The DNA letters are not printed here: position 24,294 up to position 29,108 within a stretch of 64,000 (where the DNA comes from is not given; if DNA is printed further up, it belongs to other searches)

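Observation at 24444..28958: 1504-aa single-gene candidate defence protein: nuclease-like N-terminus, STAND-type P-loop, ~1000-aa HEAT-like sensor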

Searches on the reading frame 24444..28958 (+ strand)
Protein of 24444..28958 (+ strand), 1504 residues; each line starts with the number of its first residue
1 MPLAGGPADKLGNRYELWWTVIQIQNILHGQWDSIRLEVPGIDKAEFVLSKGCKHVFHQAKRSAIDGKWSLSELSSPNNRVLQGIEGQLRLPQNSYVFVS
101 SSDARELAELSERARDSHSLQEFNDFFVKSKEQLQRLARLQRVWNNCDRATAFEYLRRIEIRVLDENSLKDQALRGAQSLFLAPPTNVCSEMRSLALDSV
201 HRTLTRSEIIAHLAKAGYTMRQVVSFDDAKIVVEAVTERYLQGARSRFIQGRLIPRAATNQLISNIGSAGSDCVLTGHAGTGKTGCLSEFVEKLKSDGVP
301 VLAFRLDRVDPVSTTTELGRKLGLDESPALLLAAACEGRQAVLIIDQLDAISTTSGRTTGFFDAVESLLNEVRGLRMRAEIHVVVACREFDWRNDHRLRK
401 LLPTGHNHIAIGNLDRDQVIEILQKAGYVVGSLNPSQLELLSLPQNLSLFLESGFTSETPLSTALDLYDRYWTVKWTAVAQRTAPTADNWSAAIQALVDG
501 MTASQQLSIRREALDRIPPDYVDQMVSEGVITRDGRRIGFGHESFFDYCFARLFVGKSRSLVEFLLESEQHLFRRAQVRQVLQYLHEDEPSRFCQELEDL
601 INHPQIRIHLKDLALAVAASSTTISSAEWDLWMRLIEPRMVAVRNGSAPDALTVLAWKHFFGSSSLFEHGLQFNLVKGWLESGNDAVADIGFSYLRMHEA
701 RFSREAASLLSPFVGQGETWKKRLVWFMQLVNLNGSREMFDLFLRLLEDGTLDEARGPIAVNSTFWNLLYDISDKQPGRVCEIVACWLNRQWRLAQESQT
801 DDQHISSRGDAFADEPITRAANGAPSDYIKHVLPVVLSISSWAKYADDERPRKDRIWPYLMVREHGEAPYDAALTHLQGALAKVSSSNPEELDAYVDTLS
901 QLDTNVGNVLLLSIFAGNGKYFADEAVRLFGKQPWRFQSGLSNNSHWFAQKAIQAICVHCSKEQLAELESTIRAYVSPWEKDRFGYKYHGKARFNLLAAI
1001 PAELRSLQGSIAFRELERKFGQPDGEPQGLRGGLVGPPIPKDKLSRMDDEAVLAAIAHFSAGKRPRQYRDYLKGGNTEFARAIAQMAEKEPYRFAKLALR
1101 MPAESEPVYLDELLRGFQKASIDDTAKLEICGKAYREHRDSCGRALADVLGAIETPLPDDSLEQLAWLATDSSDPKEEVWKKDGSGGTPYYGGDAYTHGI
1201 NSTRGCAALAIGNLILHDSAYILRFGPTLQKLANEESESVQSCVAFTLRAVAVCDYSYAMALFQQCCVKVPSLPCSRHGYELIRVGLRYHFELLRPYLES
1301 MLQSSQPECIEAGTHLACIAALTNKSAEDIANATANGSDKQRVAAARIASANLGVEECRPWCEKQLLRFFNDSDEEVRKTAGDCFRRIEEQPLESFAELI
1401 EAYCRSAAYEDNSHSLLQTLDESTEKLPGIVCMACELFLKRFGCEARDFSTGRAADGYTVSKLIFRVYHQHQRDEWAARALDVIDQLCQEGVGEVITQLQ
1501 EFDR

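Call 6: search_protein_families(library=pfam, proteins=[window:24444-28955:+], max_evalue=1)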
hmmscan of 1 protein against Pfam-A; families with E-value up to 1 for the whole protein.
window:24444-28955:+ (1504 aa): 15 families
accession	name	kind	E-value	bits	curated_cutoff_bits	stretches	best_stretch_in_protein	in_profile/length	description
PF13401.12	AAA_22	-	3.6e-06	27.8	27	1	273-375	8-107/130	AAA domain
PF13191.12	AAA_16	-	1.3e-05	26.2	32.6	1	270-396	24-147/167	AAA ATPase domain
PF00004.35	AAA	-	5.8e-05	24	21.2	1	274-391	2-112/131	ATPase family associated with various cellular activities (AAA)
PF25199.1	nSTAND_NTPase5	-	8.7e-05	22.8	34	1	250-396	16-141/145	Novel STAND NTPase 5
PF13513.12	HEAT_EZ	-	0.00015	22.7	27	1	1203-1249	3-53/55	HEAT-like repeat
PF02985.28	HEAT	-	0.00032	21.1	23.5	1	1366-1388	5-27/31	HEAT repeat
PF05729.18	NACHT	-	0.00088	19.6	26.7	1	273-425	3-162/167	NACHT domain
PF24883.2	NPHP3_N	-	0.0019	18.9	24.8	1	273-314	25-66/164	Nephrocystin 3, N-terminal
PF13604.12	AAA_30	-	0.0092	16.2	27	1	272-304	20-52/191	AAA domain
PF03266.21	NTPase_1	-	0.022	15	23.9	1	274-309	3-38/168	NTPase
PF05872.18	HerA_C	-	0.039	13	22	1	260-303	11-54/502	Helicase HerA-like C-terminal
PF13245.12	AAA_19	-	0.065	13.8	25.1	1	272-298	13-39/134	AAA domain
PF12775.13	AAA_7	-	0.069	13.1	25.8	1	259-305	22-68/181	P-loop containing dynein motor region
PF00637.26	Clathrin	-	0.073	13.3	29.6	1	1289-1344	21-77/143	Region in Clathrin and VPS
PF16777.11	RHH_7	-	0.25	12.2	27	0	1229-1244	46-61/74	Transcriptional regulator, RHH-like, CopG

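Call 7: search_protein_families(library=padloc, proteins=[window:24444-28955:+], max_evalue=1)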
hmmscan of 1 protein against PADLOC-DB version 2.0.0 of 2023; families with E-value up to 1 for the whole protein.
window:24444-28955:+ (1504 aa): 2 families
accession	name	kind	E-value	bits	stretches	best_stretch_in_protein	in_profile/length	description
PDLC04702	PDC-M54A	-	9.8e-25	84.2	1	273-558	320-613/1621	-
PDLC04700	PDC-M54A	-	3.7e-19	65.3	1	254-592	303-661/1657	-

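Call 8: search_protein_families(library=ncbifam, proteins=[window:24444-28955:+], max_evalue=1)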
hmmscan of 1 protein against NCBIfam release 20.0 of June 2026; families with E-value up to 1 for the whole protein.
window:24444-28955:+ (1504 aa): 4 families
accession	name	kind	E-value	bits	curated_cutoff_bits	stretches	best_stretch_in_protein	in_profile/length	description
NF047389.1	ATPase_Sll1717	subfamily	0.0049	16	75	1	336-389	182-235/454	P-loop ATPase, Sll1717 family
NF047747.1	PrtsmActNtasePan2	equivalog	0.037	13.2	700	1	331-399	236-309/397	proteasome-activating nucleotidase Pan2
NF047748.1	PrtsmActNtasePan1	equivalog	0.059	12.4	750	1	331-396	233-303/405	proteasome-activating nucleotidase Pan1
TIGR00750.1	lao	equivalog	0.18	10.9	240.75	1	261-326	26-90/300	methylmalonyl Co-A mutase-associated GTPase MeaB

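Call 9: find_homologous_proteins(query=window:24444-28955:+)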
Query window:24444-28955:+ (1504 aa): 941 proteins with E <= 0.001 among 8000 candidates; the best 120 are listed.
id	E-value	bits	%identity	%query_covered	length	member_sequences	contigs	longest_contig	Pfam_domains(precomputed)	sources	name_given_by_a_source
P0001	0.0e+0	2620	75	100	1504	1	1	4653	PF13401.13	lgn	-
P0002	0.0e+0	2616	100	75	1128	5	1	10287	-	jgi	jgi:hypothetical protein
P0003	0.0e+0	2252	64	100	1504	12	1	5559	-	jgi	-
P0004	0.0e+0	2224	63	100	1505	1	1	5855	PF13191.13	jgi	jgi:hypothetical protein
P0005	0.0e+0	2157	62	100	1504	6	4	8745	-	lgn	-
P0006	0.0e+0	2154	63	100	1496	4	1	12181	-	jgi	-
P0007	0.0e+0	2101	61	100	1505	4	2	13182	-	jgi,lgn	-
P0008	0.0e+0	2096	61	100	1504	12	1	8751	-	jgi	-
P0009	0.0e+0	2054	60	100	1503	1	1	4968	PF00004.36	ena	-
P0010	0.0e+0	2041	60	100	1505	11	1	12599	-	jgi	jgi:hypothetical protein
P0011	0.0e+0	2038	59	100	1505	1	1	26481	-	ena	-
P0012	0.0e+0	2031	60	100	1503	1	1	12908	-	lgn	-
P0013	0.0e+0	1948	58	100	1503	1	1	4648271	PF24883.3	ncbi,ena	-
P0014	0.0e+0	1931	57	100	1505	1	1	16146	-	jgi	jgi:hypothetical protein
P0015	0.0e+0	1837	63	83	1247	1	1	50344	PF13401.13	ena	-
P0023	0.0e+0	1539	48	100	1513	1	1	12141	PF02985.29,PF01602.27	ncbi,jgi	-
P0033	0.0e+0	1496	46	100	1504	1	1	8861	-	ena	-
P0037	0.0e+0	1489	46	100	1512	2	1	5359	PF02985.29,PF01602.27,PF13646.13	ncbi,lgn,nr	ncbi:MAG: ATP-binding protein [Acidobacteria bacterium]|nr:ATP-binding protein [Acidobacteriota bact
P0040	0.0e+0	1477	46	100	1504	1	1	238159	-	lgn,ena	-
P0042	0.0e+0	1473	47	100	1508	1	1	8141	-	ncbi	-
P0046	0.0e+0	1470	47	100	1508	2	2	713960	-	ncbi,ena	-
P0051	0.0e+0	1463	45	100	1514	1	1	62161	PF02985.29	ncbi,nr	ncbi:MAG: hypothetical protein HYT89_02040 [Candidatus Omnitrophica bacterium]|nr:hypothetical prote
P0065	0.0e+0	1440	45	100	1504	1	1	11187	-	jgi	jgi:hypothetical protein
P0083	0.0e+0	1430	46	100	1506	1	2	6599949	-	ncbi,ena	-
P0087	0.0e+0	1426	46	100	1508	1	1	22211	PF00004.36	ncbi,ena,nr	ncbi:MAG: AAA family ATPase [Gammaproteobacteria bacterium]|nr:AAA family ATPase [Gammaproteobacteri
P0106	0.0e+0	1420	45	100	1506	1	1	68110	-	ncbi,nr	ncbi:MAG: hypothetical protein NDI77_00465 [Geobacteraceae bacterium]|nr:hypothetical protein [Geoba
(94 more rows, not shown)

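Call 12: search_solved_structures(query=window:24444-28955:+, max_evalue=1)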
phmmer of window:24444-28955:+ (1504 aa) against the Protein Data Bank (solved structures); distinct sequences matched with E-value up to 1: 1.
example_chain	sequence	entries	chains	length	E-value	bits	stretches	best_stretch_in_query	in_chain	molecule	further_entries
9n00_A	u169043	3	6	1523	1.3e-21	79.4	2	246-615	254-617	AAA family ATPase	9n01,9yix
